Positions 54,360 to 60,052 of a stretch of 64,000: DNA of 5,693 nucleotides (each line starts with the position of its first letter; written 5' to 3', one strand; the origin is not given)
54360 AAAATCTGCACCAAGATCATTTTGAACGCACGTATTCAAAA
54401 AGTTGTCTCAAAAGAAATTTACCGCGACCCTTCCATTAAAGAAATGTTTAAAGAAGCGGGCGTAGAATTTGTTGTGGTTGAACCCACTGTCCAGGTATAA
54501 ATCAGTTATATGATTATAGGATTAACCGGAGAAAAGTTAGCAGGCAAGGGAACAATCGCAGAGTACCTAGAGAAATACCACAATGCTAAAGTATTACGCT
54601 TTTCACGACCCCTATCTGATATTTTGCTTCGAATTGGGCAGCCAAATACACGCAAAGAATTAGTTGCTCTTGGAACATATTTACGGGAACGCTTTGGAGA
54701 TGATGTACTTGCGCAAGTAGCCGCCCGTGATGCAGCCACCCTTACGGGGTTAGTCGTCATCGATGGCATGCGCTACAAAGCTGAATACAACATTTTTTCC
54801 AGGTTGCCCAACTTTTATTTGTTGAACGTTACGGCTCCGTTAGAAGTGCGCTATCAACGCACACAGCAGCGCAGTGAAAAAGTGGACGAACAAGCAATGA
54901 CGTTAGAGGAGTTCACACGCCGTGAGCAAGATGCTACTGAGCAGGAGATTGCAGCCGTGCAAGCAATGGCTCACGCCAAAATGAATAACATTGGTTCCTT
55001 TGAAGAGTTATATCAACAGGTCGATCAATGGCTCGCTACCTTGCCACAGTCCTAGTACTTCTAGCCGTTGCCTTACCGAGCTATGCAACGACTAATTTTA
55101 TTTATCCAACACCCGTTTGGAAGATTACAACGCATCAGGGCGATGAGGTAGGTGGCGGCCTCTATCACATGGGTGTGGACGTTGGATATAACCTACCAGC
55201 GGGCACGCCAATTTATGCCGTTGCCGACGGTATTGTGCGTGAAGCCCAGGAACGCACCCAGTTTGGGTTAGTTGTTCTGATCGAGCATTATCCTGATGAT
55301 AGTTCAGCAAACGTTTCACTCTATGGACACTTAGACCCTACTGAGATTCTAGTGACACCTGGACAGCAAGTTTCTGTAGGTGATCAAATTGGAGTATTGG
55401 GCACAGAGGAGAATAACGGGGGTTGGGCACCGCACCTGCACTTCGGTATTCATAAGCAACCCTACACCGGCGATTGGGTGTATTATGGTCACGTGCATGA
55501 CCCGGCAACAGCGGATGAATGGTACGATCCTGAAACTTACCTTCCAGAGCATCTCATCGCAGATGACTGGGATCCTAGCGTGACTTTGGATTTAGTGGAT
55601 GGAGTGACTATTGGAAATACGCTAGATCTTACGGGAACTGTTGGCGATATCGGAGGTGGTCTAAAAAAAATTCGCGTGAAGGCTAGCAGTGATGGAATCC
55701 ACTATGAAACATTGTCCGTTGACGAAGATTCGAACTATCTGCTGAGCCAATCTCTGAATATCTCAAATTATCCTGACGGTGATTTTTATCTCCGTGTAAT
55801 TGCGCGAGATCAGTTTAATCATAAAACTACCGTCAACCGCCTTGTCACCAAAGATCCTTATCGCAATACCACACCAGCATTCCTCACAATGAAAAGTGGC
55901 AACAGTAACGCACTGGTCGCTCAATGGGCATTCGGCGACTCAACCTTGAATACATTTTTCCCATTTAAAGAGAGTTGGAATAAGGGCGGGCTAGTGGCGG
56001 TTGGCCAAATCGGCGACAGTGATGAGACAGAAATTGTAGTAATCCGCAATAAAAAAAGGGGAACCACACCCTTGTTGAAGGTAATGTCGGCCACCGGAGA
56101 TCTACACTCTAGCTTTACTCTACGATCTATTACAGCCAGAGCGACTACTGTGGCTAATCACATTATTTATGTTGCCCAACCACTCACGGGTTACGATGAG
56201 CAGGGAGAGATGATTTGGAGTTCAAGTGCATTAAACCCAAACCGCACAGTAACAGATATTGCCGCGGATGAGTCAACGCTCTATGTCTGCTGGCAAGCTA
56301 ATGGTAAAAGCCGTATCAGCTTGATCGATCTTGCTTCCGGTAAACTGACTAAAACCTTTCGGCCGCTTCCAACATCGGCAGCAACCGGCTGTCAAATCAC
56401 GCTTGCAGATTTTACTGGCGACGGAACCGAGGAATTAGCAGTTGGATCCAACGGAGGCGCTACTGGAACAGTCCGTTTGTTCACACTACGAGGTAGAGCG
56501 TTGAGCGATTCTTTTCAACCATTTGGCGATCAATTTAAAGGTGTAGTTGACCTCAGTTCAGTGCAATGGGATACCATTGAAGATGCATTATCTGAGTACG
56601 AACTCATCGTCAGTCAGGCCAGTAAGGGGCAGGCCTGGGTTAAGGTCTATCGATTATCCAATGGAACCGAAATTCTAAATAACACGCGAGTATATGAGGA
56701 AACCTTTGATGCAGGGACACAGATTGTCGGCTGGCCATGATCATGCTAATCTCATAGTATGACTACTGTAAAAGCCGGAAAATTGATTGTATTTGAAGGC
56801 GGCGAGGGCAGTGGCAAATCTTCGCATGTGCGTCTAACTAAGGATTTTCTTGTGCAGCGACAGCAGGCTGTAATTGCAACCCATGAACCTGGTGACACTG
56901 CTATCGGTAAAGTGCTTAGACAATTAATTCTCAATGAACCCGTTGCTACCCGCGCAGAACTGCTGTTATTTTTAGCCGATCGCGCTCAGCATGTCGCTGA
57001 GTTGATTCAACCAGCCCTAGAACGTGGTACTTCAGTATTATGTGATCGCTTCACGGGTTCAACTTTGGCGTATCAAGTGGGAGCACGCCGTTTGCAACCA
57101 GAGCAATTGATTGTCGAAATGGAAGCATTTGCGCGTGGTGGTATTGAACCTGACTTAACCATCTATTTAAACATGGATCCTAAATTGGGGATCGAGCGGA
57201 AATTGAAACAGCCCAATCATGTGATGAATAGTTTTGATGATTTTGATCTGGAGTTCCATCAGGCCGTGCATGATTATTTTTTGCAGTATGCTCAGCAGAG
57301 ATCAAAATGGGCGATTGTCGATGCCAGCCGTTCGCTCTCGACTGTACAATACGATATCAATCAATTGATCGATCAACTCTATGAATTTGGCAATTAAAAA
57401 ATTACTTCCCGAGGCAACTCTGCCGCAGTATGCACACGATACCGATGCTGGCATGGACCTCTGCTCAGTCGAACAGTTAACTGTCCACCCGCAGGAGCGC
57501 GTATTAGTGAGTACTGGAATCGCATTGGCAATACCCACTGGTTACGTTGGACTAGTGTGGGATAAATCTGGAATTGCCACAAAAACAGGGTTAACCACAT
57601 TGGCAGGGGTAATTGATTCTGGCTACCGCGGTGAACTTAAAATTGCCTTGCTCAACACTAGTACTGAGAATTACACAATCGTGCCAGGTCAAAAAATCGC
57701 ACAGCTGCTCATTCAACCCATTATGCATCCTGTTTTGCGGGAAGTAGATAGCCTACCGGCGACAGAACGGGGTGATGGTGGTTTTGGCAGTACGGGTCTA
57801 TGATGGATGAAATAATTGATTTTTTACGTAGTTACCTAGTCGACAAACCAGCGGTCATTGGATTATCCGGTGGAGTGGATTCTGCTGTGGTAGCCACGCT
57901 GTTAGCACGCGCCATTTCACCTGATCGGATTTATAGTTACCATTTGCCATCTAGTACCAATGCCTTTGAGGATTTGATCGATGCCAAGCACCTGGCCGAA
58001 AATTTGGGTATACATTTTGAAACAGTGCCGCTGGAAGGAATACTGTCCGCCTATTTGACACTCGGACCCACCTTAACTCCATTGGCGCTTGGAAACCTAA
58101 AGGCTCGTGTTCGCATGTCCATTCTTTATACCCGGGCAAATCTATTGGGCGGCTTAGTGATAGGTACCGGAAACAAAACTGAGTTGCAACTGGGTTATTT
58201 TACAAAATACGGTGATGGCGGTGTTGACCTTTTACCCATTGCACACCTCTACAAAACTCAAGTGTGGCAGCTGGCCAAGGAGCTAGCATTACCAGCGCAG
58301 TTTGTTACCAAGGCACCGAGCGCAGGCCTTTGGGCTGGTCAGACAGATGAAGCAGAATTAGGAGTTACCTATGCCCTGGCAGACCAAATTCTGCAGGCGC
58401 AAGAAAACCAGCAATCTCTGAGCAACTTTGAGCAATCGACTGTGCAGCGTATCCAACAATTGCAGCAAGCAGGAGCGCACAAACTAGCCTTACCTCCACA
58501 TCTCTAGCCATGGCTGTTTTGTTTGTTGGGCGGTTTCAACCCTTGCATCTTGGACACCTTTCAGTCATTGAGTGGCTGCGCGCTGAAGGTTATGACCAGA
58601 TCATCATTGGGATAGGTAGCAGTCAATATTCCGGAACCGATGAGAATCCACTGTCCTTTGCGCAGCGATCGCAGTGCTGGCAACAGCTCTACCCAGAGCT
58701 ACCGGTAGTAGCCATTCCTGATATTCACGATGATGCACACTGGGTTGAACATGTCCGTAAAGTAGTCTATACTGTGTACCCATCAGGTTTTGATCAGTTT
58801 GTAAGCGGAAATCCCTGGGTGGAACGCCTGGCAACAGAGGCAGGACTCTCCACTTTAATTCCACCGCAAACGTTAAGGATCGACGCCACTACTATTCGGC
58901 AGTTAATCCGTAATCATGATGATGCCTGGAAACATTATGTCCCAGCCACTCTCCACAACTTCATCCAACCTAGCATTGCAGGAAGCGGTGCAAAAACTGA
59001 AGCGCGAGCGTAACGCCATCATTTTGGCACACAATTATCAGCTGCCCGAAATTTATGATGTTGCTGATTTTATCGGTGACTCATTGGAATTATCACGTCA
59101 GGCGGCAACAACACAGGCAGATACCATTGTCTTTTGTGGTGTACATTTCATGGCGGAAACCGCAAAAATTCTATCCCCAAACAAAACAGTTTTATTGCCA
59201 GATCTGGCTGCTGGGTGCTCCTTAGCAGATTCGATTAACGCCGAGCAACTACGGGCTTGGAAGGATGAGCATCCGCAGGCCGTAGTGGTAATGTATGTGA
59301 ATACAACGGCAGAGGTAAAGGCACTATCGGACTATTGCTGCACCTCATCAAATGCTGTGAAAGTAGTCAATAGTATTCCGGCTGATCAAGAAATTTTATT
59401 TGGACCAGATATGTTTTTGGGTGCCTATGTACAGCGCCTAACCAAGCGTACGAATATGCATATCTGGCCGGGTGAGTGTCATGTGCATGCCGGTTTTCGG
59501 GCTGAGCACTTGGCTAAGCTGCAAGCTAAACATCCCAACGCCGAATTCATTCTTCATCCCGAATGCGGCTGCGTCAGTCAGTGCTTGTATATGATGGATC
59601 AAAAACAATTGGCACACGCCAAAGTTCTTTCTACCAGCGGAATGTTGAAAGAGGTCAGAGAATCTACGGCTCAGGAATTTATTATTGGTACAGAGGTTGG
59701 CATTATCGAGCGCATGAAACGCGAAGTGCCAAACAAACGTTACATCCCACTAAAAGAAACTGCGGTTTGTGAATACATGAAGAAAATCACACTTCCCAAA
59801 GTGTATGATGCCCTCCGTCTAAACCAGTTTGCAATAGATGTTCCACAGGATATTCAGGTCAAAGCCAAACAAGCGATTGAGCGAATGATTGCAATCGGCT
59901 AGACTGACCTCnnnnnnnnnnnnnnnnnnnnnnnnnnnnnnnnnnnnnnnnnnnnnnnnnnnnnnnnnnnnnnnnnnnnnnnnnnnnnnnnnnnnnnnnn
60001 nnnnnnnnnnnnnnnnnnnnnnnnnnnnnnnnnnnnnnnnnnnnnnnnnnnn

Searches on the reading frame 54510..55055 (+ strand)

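Call 105: search_protein_families(library=pfam, proteins=[window:54510-55055:+], max_evalue=0.0001)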
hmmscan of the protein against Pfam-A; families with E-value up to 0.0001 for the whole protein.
window:54510-55055:+ (181 aa): 1 family
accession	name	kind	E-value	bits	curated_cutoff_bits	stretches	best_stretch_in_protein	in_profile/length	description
PF13238.12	AAA_18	-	4.9e-05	24.2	29.4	0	3-126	1-116/128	AAA domain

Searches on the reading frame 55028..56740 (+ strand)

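Call 31: search_protein_families(library=pfam, proteins=[window:55028-56740:+], max_evalue=0.00001)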
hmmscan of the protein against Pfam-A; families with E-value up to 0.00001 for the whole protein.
window:55028-56740:+ (570 aa): 1 family
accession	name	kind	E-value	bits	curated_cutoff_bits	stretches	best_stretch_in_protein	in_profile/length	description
PF01551.29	Peptidase_M23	-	3e-19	69.4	28.7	1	46-144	2-90/96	Peptidase family M23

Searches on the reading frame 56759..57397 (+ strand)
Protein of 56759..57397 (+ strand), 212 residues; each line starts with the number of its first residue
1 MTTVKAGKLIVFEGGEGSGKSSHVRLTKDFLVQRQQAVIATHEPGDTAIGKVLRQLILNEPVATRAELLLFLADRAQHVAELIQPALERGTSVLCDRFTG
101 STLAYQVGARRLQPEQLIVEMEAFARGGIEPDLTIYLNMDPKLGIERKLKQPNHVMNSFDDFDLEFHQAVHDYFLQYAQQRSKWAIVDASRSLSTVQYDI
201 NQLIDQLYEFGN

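Call 105: search_protein_families(library=pfam, proteins=[window:56759-57397:+], max_evalue=0.0001)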
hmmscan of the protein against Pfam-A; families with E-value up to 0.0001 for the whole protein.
window:56759-57397:+ (212 aa): 1 family
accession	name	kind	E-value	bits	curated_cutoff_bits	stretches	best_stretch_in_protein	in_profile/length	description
PF02223.23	Thymidylate_kin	-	1e-43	149.7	27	1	12-200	1-185/185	Thymidylate kinase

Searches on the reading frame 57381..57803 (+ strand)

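Call 105: search_protein_families(library=pfam, proteins=[window:57381-57803:+], max_evalue=0.0001)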
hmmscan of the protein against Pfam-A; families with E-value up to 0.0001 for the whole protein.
window:57381-57803:+ (140 aa): 2 families
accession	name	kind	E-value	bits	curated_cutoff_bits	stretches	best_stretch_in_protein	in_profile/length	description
PF00692.24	dUTPase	-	2e-32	112.1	22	1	11-139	2-129/129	dUTPase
PF22769.1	DCD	-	1.1e-08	35.8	27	1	31-112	69-151/153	dCTP deaminase-like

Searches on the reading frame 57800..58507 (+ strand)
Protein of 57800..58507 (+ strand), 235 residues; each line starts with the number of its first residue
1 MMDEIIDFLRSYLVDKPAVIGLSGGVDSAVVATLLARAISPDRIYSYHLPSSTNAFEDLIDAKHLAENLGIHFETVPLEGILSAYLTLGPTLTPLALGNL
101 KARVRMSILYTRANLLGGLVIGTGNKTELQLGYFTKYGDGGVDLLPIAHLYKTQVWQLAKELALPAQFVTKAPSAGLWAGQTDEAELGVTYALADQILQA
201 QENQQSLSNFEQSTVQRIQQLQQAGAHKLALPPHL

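Call 105: search_protein_families(library=pfam, proteins=[window:57800-58507:+], max_evalue=0.0001)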
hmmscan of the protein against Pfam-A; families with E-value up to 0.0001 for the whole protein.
window:57800-58507:+ (235 aa): 3 families
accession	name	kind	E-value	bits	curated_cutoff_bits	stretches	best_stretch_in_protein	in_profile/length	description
PF02540.23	NAD_synthase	-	5.2e-71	239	21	1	2-232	2-242/242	NAD synthase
PF03054.22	tRNA_Me_trans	-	1.2e-06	28.8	20.6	0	19-79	4-73/202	tRNA methyl transferase HUP domain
PF00733.27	Asn_synthase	-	7.1e-06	26.3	21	1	15-72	17-73/354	Asparagine synthase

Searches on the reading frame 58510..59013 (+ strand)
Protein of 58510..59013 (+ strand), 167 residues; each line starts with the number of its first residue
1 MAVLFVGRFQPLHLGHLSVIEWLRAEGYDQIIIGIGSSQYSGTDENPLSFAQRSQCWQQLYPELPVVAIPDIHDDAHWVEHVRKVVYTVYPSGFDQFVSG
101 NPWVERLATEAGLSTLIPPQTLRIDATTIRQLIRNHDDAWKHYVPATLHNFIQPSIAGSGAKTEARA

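Call 105: search_protein_families(library=pfam, proteins=[window:58510-59013:+], max_evalue=0.0001)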
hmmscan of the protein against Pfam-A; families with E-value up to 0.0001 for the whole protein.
window:58510-59013:+ (167 aa): 1 family
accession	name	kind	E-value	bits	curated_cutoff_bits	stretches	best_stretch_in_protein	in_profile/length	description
PF01467.32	CTP_transf_like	-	6e-10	39.9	21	1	4-76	1-73/133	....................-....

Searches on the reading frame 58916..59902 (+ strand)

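Call 105: search_protein_families(library=pfam, proteins=[window:58916-59902:+], max_evalue=0.0001)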
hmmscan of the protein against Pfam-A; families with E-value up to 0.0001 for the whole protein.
window:58916-59902:+ (328 aa): 1 family
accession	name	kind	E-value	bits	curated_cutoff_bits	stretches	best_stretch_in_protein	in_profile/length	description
PF02445.21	NadA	-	3.2e-120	401.1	27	1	24-325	2-294/295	Quinolinate synthetase A protein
